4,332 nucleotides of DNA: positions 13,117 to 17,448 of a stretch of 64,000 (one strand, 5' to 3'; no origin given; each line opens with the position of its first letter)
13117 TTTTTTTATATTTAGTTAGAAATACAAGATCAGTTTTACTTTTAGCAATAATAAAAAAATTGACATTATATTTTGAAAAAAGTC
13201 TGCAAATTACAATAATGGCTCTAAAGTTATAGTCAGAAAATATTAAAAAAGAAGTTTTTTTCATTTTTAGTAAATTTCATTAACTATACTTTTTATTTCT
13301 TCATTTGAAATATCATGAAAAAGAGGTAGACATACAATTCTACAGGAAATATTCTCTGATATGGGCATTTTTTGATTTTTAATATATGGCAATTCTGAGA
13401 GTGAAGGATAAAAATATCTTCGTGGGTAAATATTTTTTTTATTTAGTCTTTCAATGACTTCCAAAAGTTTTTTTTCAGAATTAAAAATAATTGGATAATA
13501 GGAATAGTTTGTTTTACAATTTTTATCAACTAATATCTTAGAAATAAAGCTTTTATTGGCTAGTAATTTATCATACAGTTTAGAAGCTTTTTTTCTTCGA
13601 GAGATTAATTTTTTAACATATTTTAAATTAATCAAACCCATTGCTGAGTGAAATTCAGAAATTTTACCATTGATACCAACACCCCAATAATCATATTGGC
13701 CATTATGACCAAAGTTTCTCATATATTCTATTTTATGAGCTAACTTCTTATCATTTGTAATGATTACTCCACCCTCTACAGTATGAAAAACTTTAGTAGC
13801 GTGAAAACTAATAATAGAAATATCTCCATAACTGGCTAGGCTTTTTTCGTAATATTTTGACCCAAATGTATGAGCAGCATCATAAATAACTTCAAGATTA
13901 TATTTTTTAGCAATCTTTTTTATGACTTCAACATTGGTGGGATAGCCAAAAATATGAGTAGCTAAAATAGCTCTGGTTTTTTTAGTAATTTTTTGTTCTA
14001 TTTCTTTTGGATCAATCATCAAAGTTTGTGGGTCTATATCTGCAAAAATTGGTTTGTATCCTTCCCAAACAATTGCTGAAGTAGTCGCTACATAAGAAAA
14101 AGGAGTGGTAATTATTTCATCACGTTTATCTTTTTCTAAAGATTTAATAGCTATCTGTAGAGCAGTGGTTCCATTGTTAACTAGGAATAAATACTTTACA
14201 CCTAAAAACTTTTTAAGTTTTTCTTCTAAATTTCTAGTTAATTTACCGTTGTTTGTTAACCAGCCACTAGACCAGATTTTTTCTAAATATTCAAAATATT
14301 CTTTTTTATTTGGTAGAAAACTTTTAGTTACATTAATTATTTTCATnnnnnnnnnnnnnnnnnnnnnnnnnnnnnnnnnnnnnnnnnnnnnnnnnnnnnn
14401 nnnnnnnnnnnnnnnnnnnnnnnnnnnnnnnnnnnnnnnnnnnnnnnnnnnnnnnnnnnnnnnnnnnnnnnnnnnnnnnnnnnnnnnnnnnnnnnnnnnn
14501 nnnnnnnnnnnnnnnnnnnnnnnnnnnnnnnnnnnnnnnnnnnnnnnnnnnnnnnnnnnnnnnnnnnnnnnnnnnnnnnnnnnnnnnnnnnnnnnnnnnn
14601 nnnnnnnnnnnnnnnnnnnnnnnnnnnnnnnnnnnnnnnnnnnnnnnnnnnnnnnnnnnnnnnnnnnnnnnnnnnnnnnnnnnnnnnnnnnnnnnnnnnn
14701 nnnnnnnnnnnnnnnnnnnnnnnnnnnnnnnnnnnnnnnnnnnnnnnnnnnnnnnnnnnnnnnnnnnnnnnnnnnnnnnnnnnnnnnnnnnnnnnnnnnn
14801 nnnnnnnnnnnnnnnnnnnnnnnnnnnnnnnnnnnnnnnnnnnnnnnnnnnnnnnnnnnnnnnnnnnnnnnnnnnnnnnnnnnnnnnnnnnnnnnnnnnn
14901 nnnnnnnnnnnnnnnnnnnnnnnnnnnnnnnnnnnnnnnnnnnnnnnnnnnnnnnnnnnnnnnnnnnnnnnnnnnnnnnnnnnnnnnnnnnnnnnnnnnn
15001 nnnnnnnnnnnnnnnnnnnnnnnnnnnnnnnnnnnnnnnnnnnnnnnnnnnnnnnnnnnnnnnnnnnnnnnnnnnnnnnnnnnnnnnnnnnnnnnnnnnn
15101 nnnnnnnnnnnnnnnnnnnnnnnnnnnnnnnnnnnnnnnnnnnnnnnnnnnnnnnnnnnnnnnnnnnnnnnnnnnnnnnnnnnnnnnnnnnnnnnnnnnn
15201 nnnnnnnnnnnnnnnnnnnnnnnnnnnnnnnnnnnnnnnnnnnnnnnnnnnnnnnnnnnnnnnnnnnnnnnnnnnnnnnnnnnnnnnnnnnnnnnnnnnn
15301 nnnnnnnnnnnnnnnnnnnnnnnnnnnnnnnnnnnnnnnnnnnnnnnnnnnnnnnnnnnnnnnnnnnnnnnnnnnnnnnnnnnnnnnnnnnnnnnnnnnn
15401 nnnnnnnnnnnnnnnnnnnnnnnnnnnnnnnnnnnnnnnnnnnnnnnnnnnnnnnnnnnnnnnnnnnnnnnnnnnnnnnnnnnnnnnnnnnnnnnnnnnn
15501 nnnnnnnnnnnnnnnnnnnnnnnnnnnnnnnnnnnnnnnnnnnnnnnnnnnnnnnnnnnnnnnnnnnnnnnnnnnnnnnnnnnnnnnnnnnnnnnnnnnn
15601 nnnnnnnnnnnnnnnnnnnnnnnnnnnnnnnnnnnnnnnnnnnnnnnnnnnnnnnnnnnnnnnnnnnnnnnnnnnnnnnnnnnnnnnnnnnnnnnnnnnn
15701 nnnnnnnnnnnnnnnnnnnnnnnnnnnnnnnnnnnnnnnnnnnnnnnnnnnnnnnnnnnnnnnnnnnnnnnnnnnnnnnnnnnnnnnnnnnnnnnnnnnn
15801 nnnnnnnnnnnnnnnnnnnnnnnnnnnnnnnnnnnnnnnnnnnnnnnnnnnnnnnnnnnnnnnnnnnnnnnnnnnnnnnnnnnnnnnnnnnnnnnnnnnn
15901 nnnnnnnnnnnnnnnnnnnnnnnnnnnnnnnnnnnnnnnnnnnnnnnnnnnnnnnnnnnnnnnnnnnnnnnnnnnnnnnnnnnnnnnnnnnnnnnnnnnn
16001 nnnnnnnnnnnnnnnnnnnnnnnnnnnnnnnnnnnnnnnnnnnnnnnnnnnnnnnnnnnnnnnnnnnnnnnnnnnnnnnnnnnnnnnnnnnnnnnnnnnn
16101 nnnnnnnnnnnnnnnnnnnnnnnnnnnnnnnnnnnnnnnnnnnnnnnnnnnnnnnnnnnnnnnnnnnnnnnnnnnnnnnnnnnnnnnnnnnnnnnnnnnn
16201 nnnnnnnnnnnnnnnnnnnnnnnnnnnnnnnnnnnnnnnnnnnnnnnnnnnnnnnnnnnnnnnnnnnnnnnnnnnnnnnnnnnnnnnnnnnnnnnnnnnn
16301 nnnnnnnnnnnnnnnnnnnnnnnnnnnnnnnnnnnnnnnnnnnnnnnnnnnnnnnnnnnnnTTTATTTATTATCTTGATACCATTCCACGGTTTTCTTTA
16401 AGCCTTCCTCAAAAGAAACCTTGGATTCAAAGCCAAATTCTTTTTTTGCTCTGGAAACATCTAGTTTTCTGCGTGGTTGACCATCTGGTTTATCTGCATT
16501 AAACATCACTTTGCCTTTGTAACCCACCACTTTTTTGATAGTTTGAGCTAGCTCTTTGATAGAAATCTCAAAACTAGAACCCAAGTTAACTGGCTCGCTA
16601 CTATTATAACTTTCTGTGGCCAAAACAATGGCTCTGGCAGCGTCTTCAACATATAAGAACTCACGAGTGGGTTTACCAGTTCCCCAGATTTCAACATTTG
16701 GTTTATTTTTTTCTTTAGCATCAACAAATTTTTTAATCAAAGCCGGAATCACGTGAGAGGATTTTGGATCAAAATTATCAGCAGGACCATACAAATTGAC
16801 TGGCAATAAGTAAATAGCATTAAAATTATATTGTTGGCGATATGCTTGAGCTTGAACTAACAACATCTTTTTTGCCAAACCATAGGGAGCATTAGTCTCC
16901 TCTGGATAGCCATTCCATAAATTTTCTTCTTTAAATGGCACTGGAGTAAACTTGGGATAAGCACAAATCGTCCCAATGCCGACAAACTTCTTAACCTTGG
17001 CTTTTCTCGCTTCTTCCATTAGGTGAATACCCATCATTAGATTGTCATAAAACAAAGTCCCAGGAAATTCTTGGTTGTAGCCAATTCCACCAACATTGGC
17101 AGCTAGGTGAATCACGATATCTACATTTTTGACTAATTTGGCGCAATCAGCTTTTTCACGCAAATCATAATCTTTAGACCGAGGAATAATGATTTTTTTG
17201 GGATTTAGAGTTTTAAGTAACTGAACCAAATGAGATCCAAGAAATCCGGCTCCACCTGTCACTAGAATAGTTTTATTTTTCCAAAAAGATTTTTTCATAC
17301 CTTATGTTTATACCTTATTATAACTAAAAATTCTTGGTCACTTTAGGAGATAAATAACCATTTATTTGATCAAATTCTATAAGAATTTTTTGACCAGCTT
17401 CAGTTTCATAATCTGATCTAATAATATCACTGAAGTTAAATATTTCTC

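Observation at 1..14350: Compositional island: about 25% GC over the first ~14 kb versus 40-48% in the rest of the window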

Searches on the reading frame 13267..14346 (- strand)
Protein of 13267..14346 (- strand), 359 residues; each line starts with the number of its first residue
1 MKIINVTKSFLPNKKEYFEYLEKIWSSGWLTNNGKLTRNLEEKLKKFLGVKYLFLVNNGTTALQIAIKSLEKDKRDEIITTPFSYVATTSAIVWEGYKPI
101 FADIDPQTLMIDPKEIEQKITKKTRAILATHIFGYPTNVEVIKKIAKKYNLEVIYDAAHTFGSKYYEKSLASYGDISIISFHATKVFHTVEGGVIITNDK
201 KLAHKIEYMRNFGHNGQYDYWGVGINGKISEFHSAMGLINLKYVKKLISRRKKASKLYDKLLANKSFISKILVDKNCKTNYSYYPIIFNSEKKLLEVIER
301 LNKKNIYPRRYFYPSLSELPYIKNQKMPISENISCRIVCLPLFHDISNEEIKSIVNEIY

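Call 5: search_protein_families(library=pfam, proteins=[window:13267-14346:-])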
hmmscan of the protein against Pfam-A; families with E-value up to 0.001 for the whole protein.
window:13267-14346:- (359 aa): 4 families
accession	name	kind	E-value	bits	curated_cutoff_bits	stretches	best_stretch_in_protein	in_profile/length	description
PF01041.23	DegT_DnrJ_EryC1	-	9.3e-98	328.2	19.8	1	14-358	4-359/360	DegT/DnrJ/EryC1/StrS aminotransferase family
PF01212.27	Beta_elim_lyase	-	5.7e-10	39.4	27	1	36-259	33-263/288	Beta-eliminating lyase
PF01053.26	Cys_Met_Meta_PP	-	2.9e-09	36.4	27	1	37-213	54-230/381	Cys/Met metabolism PLP-dependent enzyme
PF00266.25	Aminotran_5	-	1.4e-08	34.5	21.5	1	35-165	43-184/371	Aminotransferase class-V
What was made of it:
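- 13267..14346 (-): Cassette gene 13: DegT/DnrJ/EryC1-type sugar aminotransferase. Pfam 328 bits (call 5).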

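Call 21: find_homologous_proteins(query=window:13267-14346:-, max_evalue=1e-60)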
Query window:13267-14346:- (359 aa): 7999 proteins with E <= 1e-60 among 8000 candidates; the best 120 are listed.
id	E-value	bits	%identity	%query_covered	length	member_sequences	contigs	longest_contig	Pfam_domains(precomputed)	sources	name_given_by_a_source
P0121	7.4e-235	797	100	100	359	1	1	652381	PF00266.26,PF01212.28,PF01053.27,PF01041.24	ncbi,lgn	ncbi:MAG: DegT/DnrJ/EryC1/StrS family aminotransferase [Patescibacteria group bacterium]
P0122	1.5e-211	720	89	100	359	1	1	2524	PF00266.26,PF01212.28,PF01053.27,PF01041.24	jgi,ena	-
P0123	4.1e-150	518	65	98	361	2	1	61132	PF00155.28,PF00266.26,PF01212.28,PF01053.27,PF01041.24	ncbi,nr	ncbi:DegT/DnrJ/EryC1/StrS family aminotransferase [Candidatus Beckwithbacteria bacterium]|nr:DegT/Dn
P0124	7.2e-141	487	63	98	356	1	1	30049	PF00155.28,PF00266.26,PF01212.28,PF01053.27,PF01041.24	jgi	-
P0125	8.6e-141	487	61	98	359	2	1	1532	PF00155.28,PF00266.26,PF01212.28,PF01053.27,PF01041.24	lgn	-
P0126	2.8e-140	486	62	98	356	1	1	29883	PF00266.26,PF01212.28,PF01053.27,PF01041.24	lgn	-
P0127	2.0e-139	483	62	99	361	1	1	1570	PF00266.26,PF01212.28,PF01053.27,PF01041.24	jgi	jgi:dTDP-4-amino-4,6-dideoxygalactose transaminase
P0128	7.6e-139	481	61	98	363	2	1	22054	PF00155.28,PF00266.26,PF01212.28,PF01053.27,PF01041.24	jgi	-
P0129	8.8e-139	481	62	98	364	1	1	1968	PF01212.28,PF01053.27,PF01041.24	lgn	-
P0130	4.7e-138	478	59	97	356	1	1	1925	PF01212.28,PF01053.27,PF01041.24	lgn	-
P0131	8.8e-138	477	61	99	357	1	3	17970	PF01212.28,PF01041.24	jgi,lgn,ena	-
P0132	8.9e-138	477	61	99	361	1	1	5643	PF01212.28,PF01041.24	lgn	-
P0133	1.6e-137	477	61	99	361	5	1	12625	PF00155.28,PF00266.26,PF01212.28,PF01053.27,PF01041.24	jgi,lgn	jgi:dTDP-4-amino-4,6-dideoxygalactose transaminase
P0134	2.1e-137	476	61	99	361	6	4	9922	PF01212.28,PF01041.24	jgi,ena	-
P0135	1.4e-136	473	61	99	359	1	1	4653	PF00266.26,PF01212.28,PF01053.27,PF01041.24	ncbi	-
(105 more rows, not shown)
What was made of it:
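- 13267..14346 (-): Relatives: one at 89%, then a drop to 65% (Beckwithbacteria) and 63% or less (call 21).
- DegT drops from 89% to 65% (call 21). Some DegT relatives at 56-61% carry Bacteroidetes names (call 21).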

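Call 28: find_encoding_contigs(protein=P0122, flank=10000, max_places=3)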
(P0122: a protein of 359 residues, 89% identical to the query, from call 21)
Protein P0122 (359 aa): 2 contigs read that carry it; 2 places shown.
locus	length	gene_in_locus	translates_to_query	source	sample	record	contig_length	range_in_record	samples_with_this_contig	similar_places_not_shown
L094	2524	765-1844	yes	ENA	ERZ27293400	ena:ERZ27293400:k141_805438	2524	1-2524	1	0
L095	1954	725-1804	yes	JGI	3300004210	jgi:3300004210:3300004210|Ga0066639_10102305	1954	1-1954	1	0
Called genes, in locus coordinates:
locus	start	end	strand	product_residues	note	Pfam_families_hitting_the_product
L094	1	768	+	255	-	?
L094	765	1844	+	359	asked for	PF01041:DegT_DnrJ_EryC1, PF00266:Aminotran_5, PF01053:Cys_Met_Meta_PP, PF01212:Beta_elim_lyase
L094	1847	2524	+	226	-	?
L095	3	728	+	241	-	?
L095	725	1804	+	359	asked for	PF01041:DegT_DnrJ_EryC1, PF00266:Aminotran_5, PF01053:Cys_Met_Meta_PP, PF01212:Beta_elim_lyase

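Call 29: search_protein_families(library=ncbifam, proteins=[window:13267-14346:-], max_evalue=0.00001)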
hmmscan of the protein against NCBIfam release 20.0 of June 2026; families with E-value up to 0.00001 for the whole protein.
window:13267-14346:- (359 aa): 16 families
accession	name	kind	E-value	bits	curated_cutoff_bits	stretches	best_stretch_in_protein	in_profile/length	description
TIGR04427.1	PLP_DesI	equivalog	8.9e-77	258.8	650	1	11-356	28-377/390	dTDP-4-dehydro-6-deoxyglucose aminotransferase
TIGR03588.1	PseC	equivalog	2.1e-66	224.4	423.5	1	22-358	18-376/380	UDP-4-amino-4,6-dideoxy-N-acetyl-beta-L-altrosamine transaminase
NF008687.0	PRK11706.1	equivalog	5e-63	213.1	375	1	17-358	13-370/375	dTDP-4-amino-4,6-dideoxygalactose transaminase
TIGR04181.1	NHT_00031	hypoth_equivalog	9.6e-63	212.2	420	1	17-341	12-357/359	LegC family aminotransferase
NF008658.2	PRK11658.1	equivalog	2e-49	168.3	631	1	19-357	18-372/379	UDP-4-amino-4-deoxy-L-arabinose aminotransferase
TIGR02379.1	ECA_wecE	subfamily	4.4e-48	163.9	434.85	1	18-358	14-371/376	dTDP-4-amino-4,6-dideoxy-D-glucose transaminase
NF011936.0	PRK15407.1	equivalog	3.6e-46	157.8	423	2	28-215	59-253/440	lipopolysaccharide biosynthesis protein RfbH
TIGR01977.1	am_tr_V_EF2568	hypoth_equivalog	1.2e-09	37.7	377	1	38-201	47-216/376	cysteine desulfurase family protein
NF000586.1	PRK00011.1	subfamily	4.2e-08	32.3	335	1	92-208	124-242/404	serine hydroxymethyltransferase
NF006095.0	PRK08247.1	equivalog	2.9e-07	29.6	585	1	40-212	58-228/369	methionine biosynthesis PLP-dependent protein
NF043007.1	CysBLyMetC_Staph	equivalog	8.5e-07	28.2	700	1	38-253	54-269/378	cystathionine beta-lyase MetC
NF005816.0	PRK07682.1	equivalog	1.7e-06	27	620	1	55-176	94-220/390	aminotransferase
NF005810.0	PRK07671.1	equivalog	4.1e-06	26.1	594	1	40-212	55-225/377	bifunctional cystathionine gamma-lyase/homocysteine desulfhydrase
NF004821.0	PRK06176.1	equivalog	7.1e-06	25.1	642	1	137-263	151-278/380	cystathionine gamma-synthase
NF005305.0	PRK06836.1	equivalog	7.9e-06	25.3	376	0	17-129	68-176/396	pyridoxal phosphate-dependent aminotransferase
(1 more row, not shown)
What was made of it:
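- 13267..14346 (-): Best NCBIfam match is DesI-like, far below cutoff (call 29).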

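Call 60: find_encoding_contigs(protein=P0123, flank=10000, max_places=2)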
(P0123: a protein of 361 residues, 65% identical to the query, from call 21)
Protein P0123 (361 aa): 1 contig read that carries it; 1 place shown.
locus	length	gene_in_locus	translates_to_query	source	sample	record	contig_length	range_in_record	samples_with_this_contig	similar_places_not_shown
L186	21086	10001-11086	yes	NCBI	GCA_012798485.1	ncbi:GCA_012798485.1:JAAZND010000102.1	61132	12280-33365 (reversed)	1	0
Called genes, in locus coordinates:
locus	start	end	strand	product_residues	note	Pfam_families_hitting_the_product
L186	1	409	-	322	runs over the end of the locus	PF01073:3Beta_HSD, PF01370:Epimerase, PF02719:Polysacc_synt_2, PF04321:RmlD_sub_bind, PF16363:GDP_Man_Dehyd, PF07993:NAD_binding_4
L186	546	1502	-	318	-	PF01073:3Beta_HSD, PF01370:Epimerase, PF02719:Polysacc_synt_2 (faint), PF04321:RmlD_sub_bind, PF07993:NAD_binding_4 (faint), PF16363:GDP_Man_Dehyd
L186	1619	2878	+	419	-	PF01943:Polysacc_synt, PF13440:Polysacc_synt_3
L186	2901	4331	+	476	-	-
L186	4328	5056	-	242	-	PF00005:ABC_tran, PF02463:SMC_N (faint)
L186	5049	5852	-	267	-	PF01061:ABC2_membrane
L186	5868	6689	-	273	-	PF00535:Glycos_transf_2, PF10111:Glyco_tranf_2_2, PF13641:Glyco_tranf_2_3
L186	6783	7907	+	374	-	PF13692:Glyco_trans_1_4, PF13524:Glyco_trans_1_2 (weak), PF00534:Glycos_transf_1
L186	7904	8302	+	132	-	PF05523:FdtA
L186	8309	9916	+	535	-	PF13524:Glyco_trans_1_2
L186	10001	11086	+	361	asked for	PF01041:DegT_DnrJ_EryC1, PF00266:Aminotran_5 (weak), PF00155:Aminotran_1_2 (weak), PF01053:Cys_Met_Meta_PP (weak), PF01212:Beta_elim_lyase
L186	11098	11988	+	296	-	PF05148:Methyltransf_8 (faint), PF13489:Methyltransf_23, PF01728:FtsJ (weak), PF13847:Methyltransf_31, PF08241:Methyltransf_11, PF08242:Methyltransf_12, PF13649:Methyltransf_25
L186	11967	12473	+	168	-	PF00583:Acetyltransf_1, PF13508:Acetyltransf_7 (weak)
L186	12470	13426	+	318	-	PF00291:PALP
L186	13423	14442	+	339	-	PF21360:PylC-like_N, PF02655:ATP-grasp_3, PF08443:RimK (weak), PF13535:ATP-grasp_4, PF15632:ATPgrasp_Ter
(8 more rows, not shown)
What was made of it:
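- The nearest named DegT relative is another CPR, Beckwithbacteria (call 60).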

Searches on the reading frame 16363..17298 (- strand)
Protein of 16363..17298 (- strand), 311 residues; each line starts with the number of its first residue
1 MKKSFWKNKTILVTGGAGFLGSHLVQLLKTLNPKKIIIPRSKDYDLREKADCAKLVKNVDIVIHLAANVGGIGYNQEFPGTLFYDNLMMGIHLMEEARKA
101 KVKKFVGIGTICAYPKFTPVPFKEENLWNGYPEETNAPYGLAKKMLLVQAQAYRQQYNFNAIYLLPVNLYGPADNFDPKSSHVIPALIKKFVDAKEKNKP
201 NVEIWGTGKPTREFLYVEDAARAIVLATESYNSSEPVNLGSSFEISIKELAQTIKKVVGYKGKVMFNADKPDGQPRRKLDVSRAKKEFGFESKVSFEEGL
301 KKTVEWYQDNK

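Call 5: search_protein_families(library=pfam, proteins=[window:16363-17298:-])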
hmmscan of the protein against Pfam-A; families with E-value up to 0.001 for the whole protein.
window:16363-17298:- (311 aa): 7 families
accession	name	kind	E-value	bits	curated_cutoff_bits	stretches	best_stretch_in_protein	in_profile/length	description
PF01370.27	Epimerase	-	1.5e-56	191.9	20.9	1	11-240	1-240/240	NAD dependent epimerase/dehydratase family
PF16363.11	GDP_Man_Dehyd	-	2.2e-30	106.7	27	1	44-303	59-332/332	GDP-mannose 4,6 dehydratase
PF01073.25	3Beta_HSD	-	5.3e-09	35.9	22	1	44-233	52-234/280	3-beta hydroxysteroid dehydrogenase/isomerase family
PF02719.21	Polysacc_synt_2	-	4.3e-08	33.1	20.2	0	11-45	1-35/293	Polysaccharide biosynthesis protein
PF04321.23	RmlD_sub_bind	-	7.2e-06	25.7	27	1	10-67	2-60/287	RmlD substrate binding domain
PF07993.18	NAD_binding_4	-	1.7e-05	24.6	20.1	0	13-37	1-27/258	Male sterility protein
PF13460.12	NAD_binding_10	-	7e-05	23.2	27.2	1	44-130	46-120/184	NAD(P)H-binding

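Call 29: search_protein_families(library=ncbifam, proteins=[window:16363-17298:-], max_evalue=0.00001)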
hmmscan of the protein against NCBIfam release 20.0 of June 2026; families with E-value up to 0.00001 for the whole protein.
window:16363-17298:- (311 aa): 18 families
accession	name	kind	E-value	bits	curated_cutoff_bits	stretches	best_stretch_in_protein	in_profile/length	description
NF047922.1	GDPFucSynFcl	equivalog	1.8e-90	303.5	500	1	8-310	2-304/308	GDP-L-fucose synthase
TIGR01181.1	dTDP_gluc_dehyt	equivalog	4.8e-32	111.3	365.1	1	46-311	59-315/321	dTDP-glucose 4,6-dehydratase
TIGR04180.1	EDH_00030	hypoth_equivalog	2.2e-29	102.5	475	1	45-270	57-268/297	NAD-dependent 4,6-dehydratase LegB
TIGR01179.1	galE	equivalog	3.3e-26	91.9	262.3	1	45-310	55-328/332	UDP-glucose 4-epimerase GalE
NF011728.1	PRK15181.1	equivalog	7.3e-21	74.5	760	1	45-310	77-340/348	Vi polysaccharide biosynthesis UDP-N-acetylglucosaminuronic acid C-4 epimerase TviC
NF007490.0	PRK10084.1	subfamily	8.5e-20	71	649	1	136-311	164-338/361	dTDP-glucose 4,6-dehydratase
NF007582.0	PRK10217.1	equivalog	4.8e-18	65.4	698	1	132-310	153-334/355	dTDP-glucose 4,6-dehydratase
TIGR02197.1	heptose_epim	equivalog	1.7e-17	63.6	274.6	1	11-309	1-315/316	ADP-glyceromanno-heptose 6-epimerase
TIGR02622.1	CDP_4_6_dhtase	equivalog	2.2e-13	50.1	278.45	1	5-309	1-332/352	CDP-glucose 4,6-dehydratase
NF042422.1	oxyalk_red_OleD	equivalog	3.3e-13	49.7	580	1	11-249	3-235/329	2-alkyl-3-oxoalkanoate reductase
NF007956.0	PRK10675.1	subfamily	3.7e-11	42.7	394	1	43-308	56-330/338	UDP-glucose 4-epimerase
NF042423.1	oxyalk_red_Shew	equivalog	1.6e-09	37.3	580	1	8-249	8-242/331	2-alkyl-3-oxoalkanoate reductase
TIGR03466.1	HpnA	hypoth_equivalog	2.2e-09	36.7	367.65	0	10-261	2-249/327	hopanoid-associated sugar epimerase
TIGR01777.1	yfcH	hypoth_equivalog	1.5e-07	31.3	207.35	0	11-125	1-127/292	TIGR01777 family oxidoreductase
NF008872.0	PRK11908.1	equivalog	5e-07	29.1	294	0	57-308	67-336/349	bifunctional UDP-4-keto-pentose/UDP-xylose synthase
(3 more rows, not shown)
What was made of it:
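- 16363..17298 (-): GDP-L-fucose-synthase-like SDR (fcl-like). Highly conserved backbone gene with native-like GC. NCBIfam GDPFucSynFcl 303.5 bits, below cutoff 500 (call 29).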
